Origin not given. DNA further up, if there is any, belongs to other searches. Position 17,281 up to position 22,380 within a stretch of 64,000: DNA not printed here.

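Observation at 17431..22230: Roughly 1600-aa protein with an acyl-adenylate-forming enzyme core, about 900 aa of unknown sequence and a GNAT-like C-terminus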

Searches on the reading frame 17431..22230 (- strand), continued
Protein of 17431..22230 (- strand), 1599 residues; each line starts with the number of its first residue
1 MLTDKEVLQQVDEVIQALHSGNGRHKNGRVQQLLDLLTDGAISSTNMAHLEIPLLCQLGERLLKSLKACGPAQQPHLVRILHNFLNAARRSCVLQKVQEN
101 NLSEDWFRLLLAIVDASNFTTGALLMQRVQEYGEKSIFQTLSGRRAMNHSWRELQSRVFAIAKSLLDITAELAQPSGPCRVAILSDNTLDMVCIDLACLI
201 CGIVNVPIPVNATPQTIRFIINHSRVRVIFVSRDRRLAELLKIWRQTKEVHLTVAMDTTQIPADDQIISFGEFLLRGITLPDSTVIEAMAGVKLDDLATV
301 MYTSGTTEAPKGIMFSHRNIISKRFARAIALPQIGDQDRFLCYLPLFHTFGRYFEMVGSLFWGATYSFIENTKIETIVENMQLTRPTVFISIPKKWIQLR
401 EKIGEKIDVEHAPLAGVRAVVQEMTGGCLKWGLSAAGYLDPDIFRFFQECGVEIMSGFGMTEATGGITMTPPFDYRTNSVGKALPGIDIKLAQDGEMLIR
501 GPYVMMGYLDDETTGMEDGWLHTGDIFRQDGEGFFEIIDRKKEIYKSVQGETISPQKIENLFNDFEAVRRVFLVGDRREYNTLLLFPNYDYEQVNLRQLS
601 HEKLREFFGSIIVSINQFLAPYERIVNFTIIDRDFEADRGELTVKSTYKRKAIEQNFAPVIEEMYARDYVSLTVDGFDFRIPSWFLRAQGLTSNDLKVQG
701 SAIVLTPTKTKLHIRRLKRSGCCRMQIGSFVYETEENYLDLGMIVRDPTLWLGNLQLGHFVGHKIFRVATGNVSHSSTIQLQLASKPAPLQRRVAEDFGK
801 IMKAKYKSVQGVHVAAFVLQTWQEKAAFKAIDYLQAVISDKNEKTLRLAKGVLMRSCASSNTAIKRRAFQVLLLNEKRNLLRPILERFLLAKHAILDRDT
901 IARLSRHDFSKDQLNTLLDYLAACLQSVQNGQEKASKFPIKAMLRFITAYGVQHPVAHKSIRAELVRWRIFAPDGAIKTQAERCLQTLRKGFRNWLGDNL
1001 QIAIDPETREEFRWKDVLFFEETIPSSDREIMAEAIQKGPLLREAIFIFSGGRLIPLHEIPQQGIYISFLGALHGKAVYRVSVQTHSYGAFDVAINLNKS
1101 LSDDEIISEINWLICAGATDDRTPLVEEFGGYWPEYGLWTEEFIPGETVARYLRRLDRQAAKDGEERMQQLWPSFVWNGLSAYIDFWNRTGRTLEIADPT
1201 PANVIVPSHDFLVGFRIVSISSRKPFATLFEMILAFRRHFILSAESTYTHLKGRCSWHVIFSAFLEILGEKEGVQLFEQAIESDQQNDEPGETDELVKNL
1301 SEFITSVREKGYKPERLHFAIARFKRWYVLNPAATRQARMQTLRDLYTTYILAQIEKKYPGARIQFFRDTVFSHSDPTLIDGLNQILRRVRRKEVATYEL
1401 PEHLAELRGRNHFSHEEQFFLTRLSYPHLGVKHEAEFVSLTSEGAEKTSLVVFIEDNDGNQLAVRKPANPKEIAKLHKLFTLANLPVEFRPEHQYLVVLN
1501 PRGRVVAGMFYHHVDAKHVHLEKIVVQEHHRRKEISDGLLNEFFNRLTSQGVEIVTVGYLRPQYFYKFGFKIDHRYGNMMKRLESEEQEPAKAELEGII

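Call 7: find_homologous_proteins(query=window:17431-22230:-)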
Query window:17431-22230:- (1599 aa): 2694 proteins with E <= 0.001 among 8000 candidates; the best 120 are listed.
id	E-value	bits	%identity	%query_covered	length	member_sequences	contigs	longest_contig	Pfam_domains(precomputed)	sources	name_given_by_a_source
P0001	0.0e+0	3677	100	100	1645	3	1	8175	PF00501.35,PF23562.3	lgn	-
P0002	0.0e+0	2355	63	100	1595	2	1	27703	PF00501.35,PF23562.3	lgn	-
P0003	0.0e+0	1992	56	95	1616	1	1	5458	PF00501.35,PF23562.3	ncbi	-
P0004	0.0e+0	1980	55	99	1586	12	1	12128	PF00501.35,PF23562.3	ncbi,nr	ncbi:AMP-binding protein [candidate division KSB1 bacterium]|nr:AMP-binding protein [candidate divis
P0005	0.0e+0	1948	54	99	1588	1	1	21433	PF00501.35,PF23562.3,PF00583.32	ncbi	ncbi:MAG: GNAT family N-acetyltransferase [bacterium]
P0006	0.0e+0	1925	54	100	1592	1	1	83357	PF00501.35,PF23562.3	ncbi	-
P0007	0.0e+0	1895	52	99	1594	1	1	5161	PF00501.35,PF23562.3,PF14542.13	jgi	jgi:long-subunit acyl-CoA synthetase (AMP-forming)/predicted GNAT family acetyltransferase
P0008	0.0e+0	1889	52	99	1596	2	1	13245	PF13508.14,PF00501.35,PF23562.3,PF00583.32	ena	-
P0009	0.0e+0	1889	53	96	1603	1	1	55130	PF00501.35,PF23562.3,PF14542.13,PF00583.32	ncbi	-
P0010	0.0e+0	1871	52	99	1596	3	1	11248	PF13508.14,PF00501.35,PF23562.3,PF00583.32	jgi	-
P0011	0.0e+0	1871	51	99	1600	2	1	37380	PF13508.14,PF00501.35,PF23562.3,PF00583.32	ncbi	ncbi:MAG: GNAT family N-acetyltransferase [bacterium]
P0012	0.0e+0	1864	53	94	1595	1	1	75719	PF00501.35,PF23562.3,PF00583.32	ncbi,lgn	-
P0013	0.0e+0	1862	53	95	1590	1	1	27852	PF00501.35,PF23562.3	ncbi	ncbi:MAG: GNAT family N-acetyltransferase [bacterium]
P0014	0.0e+0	1855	52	97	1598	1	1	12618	PF00501.35,PF23562.3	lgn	-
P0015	0.0e+0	1846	52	97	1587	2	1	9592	PF00501.35,PF23562.3,PF00583.32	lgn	-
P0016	0.0e+0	1819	51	98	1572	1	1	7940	PF13673.14,PF13508.14,PF00501.35,PF23562.3,PF00583.32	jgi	-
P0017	0.0e+0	1817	51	98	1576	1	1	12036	PF13508.14,PF00501.35,PF23562.3,PF14542.13,PF00583.32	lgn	-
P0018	0.0e+0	1785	51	97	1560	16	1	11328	PF13673.14,PF13508.14,PF00501.35,PF23562.3,PF00583.32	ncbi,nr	ncbi:GNAT family N-acetyltransferase [candidate division KSB1 bacterium]|nr:GNAT family N-acetyltran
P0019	0.0e+0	1784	50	98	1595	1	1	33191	PF13673.14,PF00501.35,PF23562.3,PF00583.32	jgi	-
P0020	0.0e+0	1779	50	96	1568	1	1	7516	PF13508.14,PF00501.35,PF23562.3,PF14542.13,PF00583.32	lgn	-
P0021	0.0e+0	1777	52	96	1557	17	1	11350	PF00501.35,PF23562.3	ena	-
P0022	0.0e+0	1764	51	97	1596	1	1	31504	PF00501.35,PF23562.3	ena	-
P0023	0.0e+0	1735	51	98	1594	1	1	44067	PF13673.14,PF13508.14,PF00501.35,PF23562.3,PF14542.13,PF00583.32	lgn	-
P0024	0.0e+0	1732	49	99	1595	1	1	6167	PF13508.14,PF00501.35,PF23562.3,PF00583.32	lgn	-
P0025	0.0e+0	1678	50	95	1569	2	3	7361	PF00501.35,PF23562.3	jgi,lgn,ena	-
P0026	0.0e+0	1644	48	98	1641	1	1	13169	PF13508.14,PF00501.35,PF23562.3,PF00583.32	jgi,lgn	-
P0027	0.0e+0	1622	47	98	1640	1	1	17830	PF13508.14,PF00501.35,PF23562.3,PF00583.32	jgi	jgi:long-subunit acyl-CoA synthetase (AMP-forming)/GNAT superfamily N-acetyltransferase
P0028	0.0e+0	1582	47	94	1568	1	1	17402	PF13673.14,PF13508.14,PF00501.35,PF23562.3,PF14542.13,PF00583.32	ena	-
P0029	0.0e+0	1460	44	96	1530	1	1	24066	PF13508.14,PF00501.35,PF23562.3,PF00583.32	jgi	jgi:long-subunit acyl-CoA synthetase (AMP-forming)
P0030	0.0e+0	1426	44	95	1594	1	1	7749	PF13508.14,PF00501.35,PF23562.3,PF00583.32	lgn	-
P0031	0.0e+0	1423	45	94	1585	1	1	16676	PF13673.14,PF13508.14,PF00501.35,PF23562.3,PF14542.13,PF00583.32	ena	-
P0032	0.0e+0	1417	44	94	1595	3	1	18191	PF13508.14,PF00501.35,PF23562.3,PF00583.32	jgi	jgi:long-subunit acyl-CoA synthetase (AMP-forming)/ribosomal protein S18 acetylase RimI-like enzyme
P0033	0.0e+0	1416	44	93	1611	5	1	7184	PF13508.14,PF00501.35,PF23562.3,PF00583.32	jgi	jgi:long-subunit acyl-CoA synthetase (AMP-forming)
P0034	0.0e+0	1410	42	97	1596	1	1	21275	PF13508.14,PF00501.35,PF23562.3,PF00583.32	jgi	jgi:long-chain acyl-CoA synthetase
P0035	0.0e+0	1407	43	99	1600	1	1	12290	PF13673.14,PF13508.14,PF00501.35,PF23562.3,PF00583.32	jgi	jgi:long-subunit acyl-CoA synthetase (AMP-forming)/predicted N-acetyltransferase YhbS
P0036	0.0e+0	1407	44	93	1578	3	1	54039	PF13508.14,PF00501.35,PF23562.3,PF00583.32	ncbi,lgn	-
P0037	0.0e+0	1403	44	94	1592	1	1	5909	PF13673.14,PF13508.14,PF00501.35,PF23562.3,PF00583.32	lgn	-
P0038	0.0e+0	1403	44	94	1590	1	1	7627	PF13508.14,PF00501.35,PF23562.3,PF00583.32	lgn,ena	-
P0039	0.0e+0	1403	43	96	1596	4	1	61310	PF13673.14,PF13508.14,PF00501.35,PF23562.3,PF00583.32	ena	-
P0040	0.0e+0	1402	43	97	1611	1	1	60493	PF13673.14,PF13508.14,PF00501.35,PF23562.3,PF00583.32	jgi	jgi:long-subunit acyl-CoA synthetase (AMP-forming)/GNAT superfamily N-acetyltransferase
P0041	0.0e+0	1400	42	99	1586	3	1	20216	PF00501.35,PF23562.3,PF00583.32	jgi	jgi:long-subunit acyl-CoA synthetase (AMP-forming)/GNAT superfamily N-acetyltransferase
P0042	0.0e+0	1398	43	97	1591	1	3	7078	PF13508.14,PF00501.35,PF23562.3,PF00583.32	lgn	-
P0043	0.0e+0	1395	43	96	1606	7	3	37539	PF13673.14,PF13508.14,PF00501.35,PF23562.3,PF14542.13,PF00583.32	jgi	jgi:long-subunit acyl-CoA synthetase (AMP-forming)/GNAT superfamily N-acetyltransferase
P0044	0.0e+0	1395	42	99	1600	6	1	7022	PF13673.14,PF13508.14,PF00501.35,PF23562.3,PF14542.13,PF00583.32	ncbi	-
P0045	0.0e+0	1395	43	97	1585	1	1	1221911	PF13508.14,PF00501.35,PF23562.3,PF00583.32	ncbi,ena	-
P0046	0.0e+0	1393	43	97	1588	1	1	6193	PF00501.35,PF23562.3,PF00583.32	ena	-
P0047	0.0e+0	1392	43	97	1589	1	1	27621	PF13673.14,PF13508.14,PF00501.35,PF23562.3,PF00583.32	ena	-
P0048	0.0e+0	1392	43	96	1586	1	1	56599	PF13508.14,PF00501.35,PF23562.3,PF14542.13,PF00583.32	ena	-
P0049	0.0e+0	1392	44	94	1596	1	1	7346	PF13508.14,PF00501.35,PF23562.3,PF00583.32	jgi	jgi:long-subunit acyl-CoA synthetase (AMP-forming)/GNAT superfamily N-acetyltransferase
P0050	0.0e+0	1391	43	94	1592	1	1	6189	PF00501.35,PF23562.3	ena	-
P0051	0.0e+0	1390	43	97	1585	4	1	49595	PF13508.14,PF00501.35,PF23562.3,PF00583.32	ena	-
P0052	0.0e+0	1389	42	96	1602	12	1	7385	PF13508.14,PF00501.35,PF23562.3,PF00583.32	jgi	jgi:long-chain acyl-CoA synthetase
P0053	0.0e+0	1388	42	96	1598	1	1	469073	PF13673.14,PF13508.14,PF00501.35,PF23562.3,PF00583.32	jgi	jgi:long-subunit acyl-CoA synthetase (AMP-forming)/GNAT superfamily N-acetyltransferase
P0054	0.0e+0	1387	43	94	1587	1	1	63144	PF00501.35,PF23562.3,PF00583.32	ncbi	-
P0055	0.0e+0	1387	43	96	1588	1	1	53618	PF13508.14,PF00501.35,PF23562.3,PF00583.32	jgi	-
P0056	0.0e+0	1385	41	99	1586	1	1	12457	PF13508.14,PF00501.35,PF23562.3,PF00583.32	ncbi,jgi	jgi:long-subunit acyl-CoA synthetase (AMP-forming)/predicted GNAT superfamily acetyltransferase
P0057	0.0e+0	1385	42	97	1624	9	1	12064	PF13508.14,PF00501.35,PF23562.3,PF00583.32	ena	-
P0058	0.0e+0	1382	42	97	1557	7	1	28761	PF13508.14,PF00501.35,PF23562.3,PF00583.32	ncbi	ncbi:MAG: GNAT family N-acetyltransferase [Gemmatimonadota bacterium]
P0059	0.0e+0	1382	42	96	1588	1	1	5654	PF13673.14,PF13508.14,PF00501.35,PF23562.3,PF00583.32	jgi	-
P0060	0.0e+0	1382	43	94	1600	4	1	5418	PF13508.14,PF00501.35,PF23562.3,PF00583.32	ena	-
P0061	0.0e+0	1382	42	97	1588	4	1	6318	PF00501.35,PF23562.3,PF00583.32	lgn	-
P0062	0.0e+0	1381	43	96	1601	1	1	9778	PF13673.14,PF13508.14,PF00501.35,PF23562.3,PF00583.32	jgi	jgi:long-subunit acyl-CoA synthetase (AMP-forming)/predicted N-acetyltransferase YhbS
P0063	0.0e+0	1381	41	99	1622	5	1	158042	PF00501.35,PF23562.3,PF00583.32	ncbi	-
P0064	0.0e+0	1380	42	96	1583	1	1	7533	PF13508.14,PF00501.35,PF23562.3,PF00583.32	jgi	jgi:long-subunit acyl-CoA synthetase (AMP-forming)/N-acetylglutamate synthase-like GNAT family acety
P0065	0.0e+0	1380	44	97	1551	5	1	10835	PF00501.35,PF23562.3,PF00583.32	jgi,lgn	jgi:long-subunit acyl-CoA synthetase (AMP-forming)/N-acetylglutamate synthase-like GNAT family acety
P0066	0.0e+0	1379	42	97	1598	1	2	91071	PF00501.35,PF23562.3,PF00583.32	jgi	jgi:long-subunit acyl-CoA synthetase (AMP-forming)/GNAT superfamily N-acetyltransferase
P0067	0.0e+0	1379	43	94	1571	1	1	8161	PF00501.35,PF23562.3,PF00583.32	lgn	-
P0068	0.0e+0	1379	42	98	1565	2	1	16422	PF13673.14,PF13508.14,PF00501.35,PF23562.3,PF00583.32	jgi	jgi:long-subunit acyl-CoA synthetase (AMP-forming)/GNAT superfamily N-acetyltransferase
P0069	0.0e+0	1378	42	97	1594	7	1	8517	PF13673.14,PF13508.14,PF00501.35,PF23562.3,PF00583.32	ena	-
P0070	0.0e+0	1378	42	96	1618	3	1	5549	PF13508.14,PF00501.35,PF23562.3,PF00583.32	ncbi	-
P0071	0.0e+0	1377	42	97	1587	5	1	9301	PF13508.14,PF00501.35,PF23562.3,PF00583.32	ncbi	-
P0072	0.0e+0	1376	41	99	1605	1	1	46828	PF13508.14,PF00501.35,PF23562.3,PF00583.32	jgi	-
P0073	0.0e+0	1375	42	100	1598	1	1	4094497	PF13673.14,PF13508.14,PF00501.35,PF23562.3,PF00583.32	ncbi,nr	ncbi:MAG: GNAT family N-acetyltransferase [Gemmatimonadota bacterium]|nr:MAG: GNAT family N-acetyltr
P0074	0.0e+0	1375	43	97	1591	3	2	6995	PF13508.14,PF00501.35,PF23562.3,PF00583.32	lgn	-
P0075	0.0e+0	1374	41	99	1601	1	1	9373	PF13508.14,PF00501.35,PF23562.3,PF00583.32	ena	-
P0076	0.0e+0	1374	42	98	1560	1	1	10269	PF13508.14,PF00501.35,PF23562.3,PF00583.32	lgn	-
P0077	0.0e+0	1374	41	97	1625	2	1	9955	PF13508.14,PF00501.35,PF23562.3,PF00583.32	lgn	-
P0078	0.0e+0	1374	42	97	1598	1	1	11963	PF13508.14,PF00501.35,PF23562.3,PF00583.32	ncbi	-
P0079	0.0e+0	1373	43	93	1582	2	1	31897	PF13508.14,PF00501.35,PF23562.3,PF00583.32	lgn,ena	-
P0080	0.0e+0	1373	42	98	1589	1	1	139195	PF13508.14,PF00501.35,PF23562.3,PF00583.32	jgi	-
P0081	0.0e+0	1373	42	97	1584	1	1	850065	PF13508.14,PF00501.35,PF23562.3,PF00583.32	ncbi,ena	-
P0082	0.0e+0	1372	42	98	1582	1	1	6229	PF13508.14,PF00501.35,PF23562.3,PF00583.32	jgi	-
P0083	0.0e+0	1372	42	97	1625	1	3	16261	PF13508.14,PF00501.35,PF23562.3,PF00583.32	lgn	-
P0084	0.0e+0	1371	43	97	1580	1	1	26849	PF13508.14,PF00501.35,PF23562.3,PF00583.32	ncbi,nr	ncbi:MAG: GNAT family N-acetyltransferase [bacterium]|nr:GNAT family N-acetyltransferase [bacterium]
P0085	0.0e+0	1371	43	94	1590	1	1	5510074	PF13508.14,PF00501.35,PF23562.3,PF00583.32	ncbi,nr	ncbi:MAG: GNAT family N-acetyltransferase [Gemmatimonadota bacterium]|nr:MAG: GNAT family N-acetyltr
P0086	0.0e+0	1371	43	94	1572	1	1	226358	PF13508.14,PF00501.35,PF23562.3,PF00583.32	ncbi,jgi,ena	-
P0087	0.0e+0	1370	43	95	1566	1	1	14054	PF13673.14,PF13508.14,PF00501.35,PF23562.3,PF14542.13,PF00583.32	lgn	-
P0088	0.0e+0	1370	43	93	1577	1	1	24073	PF13508.14,PF00501.35,PF23562.3,PF00583.32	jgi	jgi:long-subunit acyl-CoA synthetase (AMP-forming)/GNAT superfamily N-acetyltransferase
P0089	0.0e+0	1370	43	95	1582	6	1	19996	PF13508.14,PF00501.35,PF23562.3,PF00583.32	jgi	jgi:long-subunit acyl-CoA synthetase (AMP-forming)/GNAT superfamily N-acetyltransferase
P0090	0.0e+0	1370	42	96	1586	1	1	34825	PF13673.14,PF13508.14,PF00501.35,PF23562.3,PF14542.13,PF00583.32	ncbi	-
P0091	0.0e+0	1370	42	94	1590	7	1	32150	PF13673.14,PF13508.14,PF00501.35,PF23562.3,PF00583.32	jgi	jgi:long-chain acyl-CoA synthetase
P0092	0.0e+0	1369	42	93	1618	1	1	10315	PF13508.14,PF00501.35,PF23562.3,PF00583.32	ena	-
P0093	0.0e+0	1369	42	97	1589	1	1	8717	PF13508.14,PF00501.35,PF23562.3,PF00583.32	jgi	-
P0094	0.0e+0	1368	42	96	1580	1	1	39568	PF00501.35,PF23562.3,PF00583.32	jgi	jgi:long-chain acyl-CoA synthetase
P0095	0.0e+0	1368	41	99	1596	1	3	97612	PF13508.14,PF00501.35,PF23562.3,PF00583.32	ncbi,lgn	ncbi:MAG: hypothetical protein Kow0098_24290 [Ignavibacteriaceae bacterium]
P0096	0.0e+0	1368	42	94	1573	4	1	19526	PF13508.14,PF00501.35,PF23562.3,PF14542.13,PF00583.32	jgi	jgi:long-subunit acyl-CoA synthetase (AMP-forming)/GNAT superfamily N-acetyltransferase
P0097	0.0e+0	1367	43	97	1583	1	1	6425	PF13673.14,PF13508.14,PF00501.35,PF23562.3,PF00583.32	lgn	-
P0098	0.0e+0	1367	43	96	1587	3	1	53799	PF13673.14,PF13508.14,PF00501.35,PF23562.3,PF00583.32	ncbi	-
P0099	0.0e+0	1367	42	94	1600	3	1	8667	PF13508.14,PF00501.35,PF23562.3,PF00583.32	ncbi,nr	ncbi:MAG TPA: GNAT family N-acetyltransferase [Calditrichaeota bacterium]|nr:GNAT family N-acetyltra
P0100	0.0e+0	1367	43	96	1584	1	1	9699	PF13673.14,PF13508.14,PF00501.35,PF23562.3,PF14542.13,PF00583.32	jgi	jgi:long-subunit acyl-CoA synthetase (AMP-forming)/GNAT superfamily N-acetyltransferase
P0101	0.0e+0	1367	41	97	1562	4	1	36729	PF13673.14,PF13508.14,PF00501.35,PF23562.3,PF00583.32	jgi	-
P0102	0.0e+0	1367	43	92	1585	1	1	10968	PF00501.35,PF23562.3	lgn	-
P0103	0.0e+0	1367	41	99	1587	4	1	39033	PF13673.14,PF00501.35,PF23562.3,PF00583.32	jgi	jgi:long-chain acyl-CoA synthetase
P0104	0.0e+0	1366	42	97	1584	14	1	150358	PF13508.14,PF00501.35,PF23562.3,PF14542.13,PF00583.32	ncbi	-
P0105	0.0e+0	1366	42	96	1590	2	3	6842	PF13673.14,PF13508.14,PF00501.35,PF23562.3,PF00583.32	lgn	-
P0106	0.0e+0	1366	43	94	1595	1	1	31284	PF13673.14,PF13508.14,PF00501.35,PF23562.3,PF00583.32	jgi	jgi:long-subunit acyl-CoA synthetase (AMP-forming)/GNAT superfamily N-acetyltransferase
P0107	0.0e+0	1365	44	94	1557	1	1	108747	PF00501.35,PF23562.3,PF00583.32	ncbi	-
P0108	0.0e+0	1365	41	99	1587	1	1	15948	PF13673.14,PF13508.14,PF00501.35,PF23562.3,PF00583.32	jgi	-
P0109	0.0e+0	1365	42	96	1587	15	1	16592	PF13673.14,PF13508.14,PF00501.35,PF23562.3,PF00583.32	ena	-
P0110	0.0e+0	1365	42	96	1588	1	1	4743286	PF13673.14,PF13508.14,PF00501.35,PF23562.3,PF00583.32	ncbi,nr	ncbi:MAG: GNAT family N-acetyltransferase [Gemmatimonadota bacterium]|nr:MAG: GNAT family N-acetyltr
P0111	0.0e+0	1364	41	96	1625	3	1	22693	PF00501.35,PF23562.3,PF00583.32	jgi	jgi:long-chain acyl-CoA synthetase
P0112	0.0e+0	1364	41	99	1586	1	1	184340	PF13673.14,PF13508.14,PF00501.35,PF23562.3,PF14542.13,PF00583.32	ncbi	-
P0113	0.0e+0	1364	42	96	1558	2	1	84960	PF13508.14,PF00501.35,PF23562.3,PF00583.32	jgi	-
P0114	0.0e+0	1364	42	94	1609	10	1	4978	PF13508.14,PF00501.35,PF23562.3,PF00583.32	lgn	-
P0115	0.0e+0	1363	42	97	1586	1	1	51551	PF13508.14,PF00501.35,PF23562.3,PF00583.32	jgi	jgi:long-subunit acyl-CoA synthetase (AMP-forming)/GNAT superfamily N-acetyltransferase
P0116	0.0e+0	1363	42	96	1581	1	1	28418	PF00501.35,PF23562.3,PF00583.32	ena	-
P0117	0.0e+0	1363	41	97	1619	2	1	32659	PF00501.35,PF23562.3,PF00583.32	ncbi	-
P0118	0.0e+0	1363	43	94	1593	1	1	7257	PF13673.14,PF13508.14,PF00501.35,PF23562.3,PF00583.32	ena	-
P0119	0.0e+0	1362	42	96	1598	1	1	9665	PF13673.14,PF13508.14,PF00501.35,PF23562.3,PF00583.32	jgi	-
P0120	0.0e+0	1362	42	98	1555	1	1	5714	PF00501.35,PF23562.3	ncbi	-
